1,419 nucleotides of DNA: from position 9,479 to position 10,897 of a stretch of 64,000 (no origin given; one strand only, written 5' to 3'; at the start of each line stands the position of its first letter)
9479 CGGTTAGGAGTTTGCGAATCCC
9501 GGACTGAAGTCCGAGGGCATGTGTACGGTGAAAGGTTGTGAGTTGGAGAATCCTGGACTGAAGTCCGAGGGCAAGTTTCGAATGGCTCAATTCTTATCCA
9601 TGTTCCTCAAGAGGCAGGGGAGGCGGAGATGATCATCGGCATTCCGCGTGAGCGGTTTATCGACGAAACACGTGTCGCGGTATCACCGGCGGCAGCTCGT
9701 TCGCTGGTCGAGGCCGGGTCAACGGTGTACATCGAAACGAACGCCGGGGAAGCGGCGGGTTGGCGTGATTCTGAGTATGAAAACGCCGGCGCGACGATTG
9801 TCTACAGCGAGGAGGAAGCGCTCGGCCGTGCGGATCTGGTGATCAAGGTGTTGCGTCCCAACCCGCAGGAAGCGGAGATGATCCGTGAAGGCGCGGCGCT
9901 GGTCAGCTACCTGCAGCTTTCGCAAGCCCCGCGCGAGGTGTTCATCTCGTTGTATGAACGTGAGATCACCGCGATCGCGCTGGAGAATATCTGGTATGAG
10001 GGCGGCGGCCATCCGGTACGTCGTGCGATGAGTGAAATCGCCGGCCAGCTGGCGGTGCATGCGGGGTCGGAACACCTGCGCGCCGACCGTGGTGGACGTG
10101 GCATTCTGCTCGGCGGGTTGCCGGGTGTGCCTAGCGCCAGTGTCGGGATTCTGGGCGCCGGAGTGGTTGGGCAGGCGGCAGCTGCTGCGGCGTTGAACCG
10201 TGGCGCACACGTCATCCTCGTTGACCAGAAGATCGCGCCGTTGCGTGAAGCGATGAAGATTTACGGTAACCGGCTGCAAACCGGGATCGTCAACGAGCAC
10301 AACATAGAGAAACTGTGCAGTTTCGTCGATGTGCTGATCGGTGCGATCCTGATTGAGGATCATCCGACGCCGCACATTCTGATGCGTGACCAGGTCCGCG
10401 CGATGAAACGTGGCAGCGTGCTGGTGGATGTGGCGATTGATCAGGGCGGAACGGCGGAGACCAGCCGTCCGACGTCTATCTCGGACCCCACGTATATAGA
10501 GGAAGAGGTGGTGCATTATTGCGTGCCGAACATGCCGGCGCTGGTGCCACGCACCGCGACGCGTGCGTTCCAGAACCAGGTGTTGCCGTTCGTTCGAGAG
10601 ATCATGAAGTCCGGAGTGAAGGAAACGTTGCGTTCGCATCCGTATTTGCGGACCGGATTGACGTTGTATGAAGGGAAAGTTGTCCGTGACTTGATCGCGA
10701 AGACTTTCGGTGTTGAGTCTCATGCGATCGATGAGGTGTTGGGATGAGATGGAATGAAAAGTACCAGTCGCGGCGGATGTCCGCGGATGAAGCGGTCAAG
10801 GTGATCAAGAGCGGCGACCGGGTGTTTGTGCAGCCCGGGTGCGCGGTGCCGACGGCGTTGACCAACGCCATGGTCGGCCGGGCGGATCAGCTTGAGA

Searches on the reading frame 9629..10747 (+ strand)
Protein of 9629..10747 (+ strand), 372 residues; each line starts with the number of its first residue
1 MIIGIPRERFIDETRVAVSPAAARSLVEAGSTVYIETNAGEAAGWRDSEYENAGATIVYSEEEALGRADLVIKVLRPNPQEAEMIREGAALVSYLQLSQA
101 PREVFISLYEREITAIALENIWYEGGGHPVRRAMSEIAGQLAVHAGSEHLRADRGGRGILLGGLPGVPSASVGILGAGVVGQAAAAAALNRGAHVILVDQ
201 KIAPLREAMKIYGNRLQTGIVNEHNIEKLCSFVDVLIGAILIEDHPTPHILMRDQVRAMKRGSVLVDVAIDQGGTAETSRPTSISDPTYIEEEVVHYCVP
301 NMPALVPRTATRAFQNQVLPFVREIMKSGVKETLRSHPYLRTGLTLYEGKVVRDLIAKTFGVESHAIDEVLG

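Call 17: find_encoding_contigs(protein=window:9629-10747:+, flank=3000, max_places=10)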
Protein window:9629-10747:+ (372 aa): 3 contigs read that carry it; 1 place shown.
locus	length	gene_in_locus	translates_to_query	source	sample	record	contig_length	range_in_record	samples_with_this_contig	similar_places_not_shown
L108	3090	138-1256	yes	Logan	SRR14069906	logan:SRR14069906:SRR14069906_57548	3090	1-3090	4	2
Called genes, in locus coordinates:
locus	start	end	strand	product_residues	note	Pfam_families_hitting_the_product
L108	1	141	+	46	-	?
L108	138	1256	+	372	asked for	PF05222:AlaDh_PNT_N, PF03446:NAD_binding_2 (faint), PF03807:F420_oxidored (faint), PF01262:AlaDh_PNT_C, PF02826:2-Hacid_dh_C (weak)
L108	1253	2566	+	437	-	PF00455:DeoRC (faint), PF02550:AcetylCoA_hydro, PF13336:AcetylCoA_hyd_C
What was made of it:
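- On Type III toxin-antitoxin (ToxI-like repeat RNA): The downstream gene is alanine dehydrogenase (call 17).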

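Call 30: find_homologous_proteins(query=window:9629-10747:+, max_evalue=1e-80)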
Query window:9629-10747:+ (372 aa): 1517 proteins with E <= 1e-80 among 8000 candidates; the best 120 are listed.
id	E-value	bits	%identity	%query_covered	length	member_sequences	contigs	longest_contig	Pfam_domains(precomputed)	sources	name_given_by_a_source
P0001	2.2e-238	808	100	100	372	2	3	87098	PF05222.22,PF03446.22,PF02826.26,PF01262.28,PF03807.24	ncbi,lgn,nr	ncbi:alanine dehydrogenase [bacterium]|nr:alanine dehydrogenase [bacterium]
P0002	4.5e-194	662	80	100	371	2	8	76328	PF05222.22,PF02826.26,PF01262.28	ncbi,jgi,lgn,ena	-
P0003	1.8e-193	660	81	100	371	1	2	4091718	PF05222.22,PF03446.22,PF02826.26,PF01262.28,PF03807.24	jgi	jgi:alanine dehydrogenase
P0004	2.1e-189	647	78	100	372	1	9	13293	PF05222.22,PF02826.26,PF01262.28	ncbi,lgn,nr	ncbi:MAG: Alanine dehydrogenase 2 [Calditrichaeota bacterium]|nr:Alanine dehydrogenase 2 [Calditrich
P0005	5.6e-154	531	66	100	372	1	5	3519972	PF05222.22,PF02826.26,PF01262.28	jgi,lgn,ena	-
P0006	2.1e-153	529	66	98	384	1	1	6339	PF05222.22,PF02826.26,PF01262.28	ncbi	ncbi:MAG: alanine dehydrogenase [bacterium]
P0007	5.8e-153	527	64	100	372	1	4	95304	PF05222.22,PF02826.26,PF01262.28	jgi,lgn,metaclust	metaclust:\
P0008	6.1e-153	527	65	100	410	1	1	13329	PF05222.22,PF02826.26,PF01262.28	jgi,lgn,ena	-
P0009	9.7e-153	527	63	100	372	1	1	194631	PF05222.22,PF02826.26,PF01262.28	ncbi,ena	-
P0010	1.3e-152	526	64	100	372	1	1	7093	PF05222.22,PF02826.26,PF01262.28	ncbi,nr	ncbi:alanine dehydrogenase [bacterium]|nr:alanine dehydrogenase [bacterium]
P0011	1.4e-151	523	64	100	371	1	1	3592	PF05222.22,PF02826.26,PF01262.28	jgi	jgi:alanine dehydrogenase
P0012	5.3e-151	521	63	100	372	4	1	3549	PF05222.22,PF02826.26,PF01262.28,PF01488.27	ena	-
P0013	7.9e-151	520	64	98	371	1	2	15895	PF05222.22,PF02826.26,PF01262.28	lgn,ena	-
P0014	5.2e-150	518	64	100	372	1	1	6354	PF05222.22,PF02826.26,PF01262.28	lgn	-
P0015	7.3e-150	517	64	100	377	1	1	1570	PF05222.22,PF02826.26,PF01262.28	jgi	jgi:alanine dehydrogenase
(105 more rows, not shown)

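Call 31: find_encoding_contigs(protein=P0003, flank=10000, max_places=3)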
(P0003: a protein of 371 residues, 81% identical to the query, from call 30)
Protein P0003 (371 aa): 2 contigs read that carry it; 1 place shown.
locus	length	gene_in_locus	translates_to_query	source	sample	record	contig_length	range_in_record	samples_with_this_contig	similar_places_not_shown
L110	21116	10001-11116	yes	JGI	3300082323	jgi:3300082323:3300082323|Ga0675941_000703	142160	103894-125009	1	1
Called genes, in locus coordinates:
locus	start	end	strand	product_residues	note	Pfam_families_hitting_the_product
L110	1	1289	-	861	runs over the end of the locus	-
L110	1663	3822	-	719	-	PF01839:FG-GAP (faint), PF13517:FG-GAP_3, PF13860:FlgD_ig (weak), PF18962:Por_Secre_tail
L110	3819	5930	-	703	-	PF02897:Peptidase_S9_N, PF00326:Peptidase_S9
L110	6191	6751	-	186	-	PF08534:Redoxin, PF00578:AhpC-TSA, PF00085:Thioredoxin, PF13098:Thioredoxin_2 (faint), PF13905:Thioredoxin_8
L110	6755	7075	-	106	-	PF00085:Thioredoxin, PF13098:Thioredoxin_2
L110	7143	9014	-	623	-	PF02683:DsbD_TM, PF00085:Thioredoxin (weak), PF13098:Thioredoxin_2, PF13899:Thioredoxin_7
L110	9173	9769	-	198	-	PF05036:SPOR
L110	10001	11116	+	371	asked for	PF05222:AlaDh_PNT_N, PF03446:NAD_binding_2 (faint), PF03807:F420_oxidored (faint), PF01262:AlaDh_PNT_C, PF02826:2-Hacid_dh_C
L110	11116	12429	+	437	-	PF02550:AcetylCoA_hydro, PF13336:AcetylCoA_hyd_C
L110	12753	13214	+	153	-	PF25471:TM_PetC (weak), PF00355:Rieske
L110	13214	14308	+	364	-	PF00033:Cytochrome_B, PF13631:Cytochrom_B_N_2, PF00032:Cytochrom_B_C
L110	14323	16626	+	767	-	PF14522:Cytochrome_C7 (faint), PF09699:Paired_CXXCH_1 (faint), PF14537:Cytochrom_c3_2 (weak)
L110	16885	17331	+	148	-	-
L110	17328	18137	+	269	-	PF13187:Fer4_9 (faint), PF12797:Fer4_2 (weak), PF00037:Fer4 (weak), PF12838:Fer4_7, PF13183:Fer4_8 (weak), PF13237:Fer4_10 (weak), PF13247:Fer4_11, PF00037:Fer4 (weak), +3 more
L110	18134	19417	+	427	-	PF03916:NrfD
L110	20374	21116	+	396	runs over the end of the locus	PF00009:GTP_EFTU, PF03144:GTP_EFTU_D2, PF03143:GTP_EFTU_D3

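Call 32: find_encoding_contigs(protein=P0002, flank=10000, max_places=4)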
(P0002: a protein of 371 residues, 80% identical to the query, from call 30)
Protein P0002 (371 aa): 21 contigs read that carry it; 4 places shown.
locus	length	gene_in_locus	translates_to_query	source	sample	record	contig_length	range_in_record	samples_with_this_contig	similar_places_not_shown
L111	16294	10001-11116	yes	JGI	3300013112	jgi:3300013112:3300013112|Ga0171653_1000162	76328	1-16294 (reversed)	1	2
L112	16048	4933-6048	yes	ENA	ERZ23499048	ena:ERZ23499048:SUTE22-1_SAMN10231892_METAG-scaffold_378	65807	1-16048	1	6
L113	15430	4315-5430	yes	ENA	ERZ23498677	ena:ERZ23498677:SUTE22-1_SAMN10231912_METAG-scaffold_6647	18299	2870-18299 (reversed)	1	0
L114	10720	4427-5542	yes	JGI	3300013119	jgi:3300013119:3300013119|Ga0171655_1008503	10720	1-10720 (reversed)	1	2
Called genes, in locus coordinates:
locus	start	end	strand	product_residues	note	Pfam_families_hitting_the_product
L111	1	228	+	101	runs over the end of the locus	PF01022:HTH_5 (weak), PF13601:HTH_34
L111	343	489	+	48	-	-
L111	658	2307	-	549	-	PF01336:tRNA_anti-codon, PF00152:tRNA-synt_2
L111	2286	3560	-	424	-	PF01168:Ala_racemase_N, PF00842:Ala_racemase_C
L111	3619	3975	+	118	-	-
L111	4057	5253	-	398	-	PF01321:Creatinase_N, PF00557:Peptidase_M24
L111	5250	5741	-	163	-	PF00326:Peptidase_S9 (weak)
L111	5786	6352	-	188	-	PF00578:AhpC-TSA, PF08534:Redoxin, PF00085:Thioredoxin, PF13098:Thioredoxin_2 (faint), PF13905:Thioredoxin_8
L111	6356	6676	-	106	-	PF00085:Thioredoxin, PF13098:Thioredoxin_2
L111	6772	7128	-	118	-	-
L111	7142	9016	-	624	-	PF02683:DsbD_TM, PF03190:Thioredox_DsbH (weak), PF00085:Thioredoxin, PF13098:Thioredoxin_2, PF13899:Thioredoxin_7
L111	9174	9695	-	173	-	PF05036:SPOR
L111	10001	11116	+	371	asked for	PF05222:AlaDh_PNT_N, PF01262:AlaDh_PNT_C, PF02826:2-Hacid_dh_C (weak)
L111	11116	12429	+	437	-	PF02550:AcetylCoA_hydro, PF13336:AcetylCoA_hyd_C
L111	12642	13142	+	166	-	-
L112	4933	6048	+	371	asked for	PF05222:AlaDh_PNT_N, PF01262:AlaDh_PNT_C, PF02826:2-Hacid_dh_C (weak)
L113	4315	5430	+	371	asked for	PF05222:AlaDh_PNT_N, PF01262:AlaDh_PNT_C, PF02826:2-Hacid_dh_C (weak)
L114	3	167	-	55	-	?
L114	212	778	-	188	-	PF00578:AhpC-TSA, PF08534:Redoxin, PF00085:Thioredoxin, PF13098:Thioredoxin_2 (faint), PF13905:Thioredoxin_8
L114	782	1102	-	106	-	PF00085:Thioredoxin, PF13098:Thioredoxin_2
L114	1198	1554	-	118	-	-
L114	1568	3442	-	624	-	PF02683:DsbD_TM, PF03190:Thioredox_DsbH (weak), PF00085:Thioredoxin, PF13098:Thioredoxin_2, PF13899:Thioredoxin_7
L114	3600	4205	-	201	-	PF05036:SPOR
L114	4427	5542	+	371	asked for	PF05222:AlaDh_PNT_N, PF01262:AlaDh_PNT_C, PF02826:2-Hacid_dh_C (weak)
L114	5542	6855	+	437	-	PF02550:AcetylCoA_hydro, PF13336:AcetylCoA_hyd_C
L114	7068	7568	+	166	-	-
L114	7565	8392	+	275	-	PF00037:Fer4 (weak), PF12797:Fer4_2 (weak), PF12838:Fer4_7 (weak), PF13237:Fer4_10 (weak), PF13247:Fer4_11, PF12797:Fer4_2 (weak), PF12837:Fer4_6 (weak), PF00037:Fer4 (weak), +1 more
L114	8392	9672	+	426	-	PF03916:NrfD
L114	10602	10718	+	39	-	?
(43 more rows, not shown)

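Call 33: find_encoding_contigs(protein=P0004, flank=10000, max_places=4)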
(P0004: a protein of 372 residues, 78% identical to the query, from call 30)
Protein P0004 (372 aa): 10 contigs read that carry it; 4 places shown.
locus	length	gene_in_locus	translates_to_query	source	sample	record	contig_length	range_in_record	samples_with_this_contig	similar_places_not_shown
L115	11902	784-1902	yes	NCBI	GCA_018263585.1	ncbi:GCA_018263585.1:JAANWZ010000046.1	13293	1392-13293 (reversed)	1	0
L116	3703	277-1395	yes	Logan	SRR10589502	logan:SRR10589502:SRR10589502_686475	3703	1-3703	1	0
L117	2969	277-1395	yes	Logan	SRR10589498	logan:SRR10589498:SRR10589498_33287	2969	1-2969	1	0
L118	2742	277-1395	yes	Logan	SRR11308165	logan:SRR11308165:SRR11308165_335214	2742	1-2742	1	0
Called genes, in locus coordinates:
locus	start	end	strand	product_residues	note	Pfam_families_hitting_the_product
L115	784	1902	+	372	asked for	PF05222:AlaDh_PNT_N, PF01262:AlaDh_PNT_C, PF02826:2-Hacid_dh_C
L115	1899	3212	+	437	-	PF02550:AcetylCoA_hydro, PF13336:AcetylCoA_hyd_C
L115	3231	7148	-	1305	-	PF00082:Peptidase_S8, PF13620:CarboxypepD_reg, PF13715:CarbopepD_reg_2 (weak), PF18962:Por_Secre_tail (weak)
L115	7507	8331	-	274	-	PF00950:ABC-3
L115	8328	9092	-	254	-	PF00005:ABC_tran, PF02463:SMC_N (faint), PF13304:AAA_21 (faint)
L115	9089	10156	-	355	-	PF01297:ZnuA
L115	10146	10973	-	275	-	PF01790:LGT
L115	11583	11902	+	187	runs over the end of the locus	PF01029:NusB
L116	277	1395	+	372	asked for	PF05222:AlaDh_PNT_N, PF01262:AlaDh_PNT_C, PF02826:2-Hacid_dh_C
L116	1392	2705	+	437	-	PF02550:AcetylCoA_hydro, PF13336:AcetylCoA_hyd_C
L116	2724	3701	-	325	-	?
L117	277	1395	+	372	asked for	PF05222:AlaDh_PNT_N, PF01262:AlaDh_PNT_C, PF02826:2-Hacid_dh_C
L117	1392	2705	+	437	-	PF02550:AcetylCoA_hydro, PF13336:AcetylCoA_hyd_C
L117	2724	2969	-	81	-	?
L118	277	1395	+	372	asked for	PF05222:AlaDh_PNT_N, PF01262:AlaDh_PNT_C, PF02826:2-Hacid_dh_C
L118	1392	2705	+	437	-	PF02550:AcetylCoA_hydro, PF13336:AcetylCoA_hyd_C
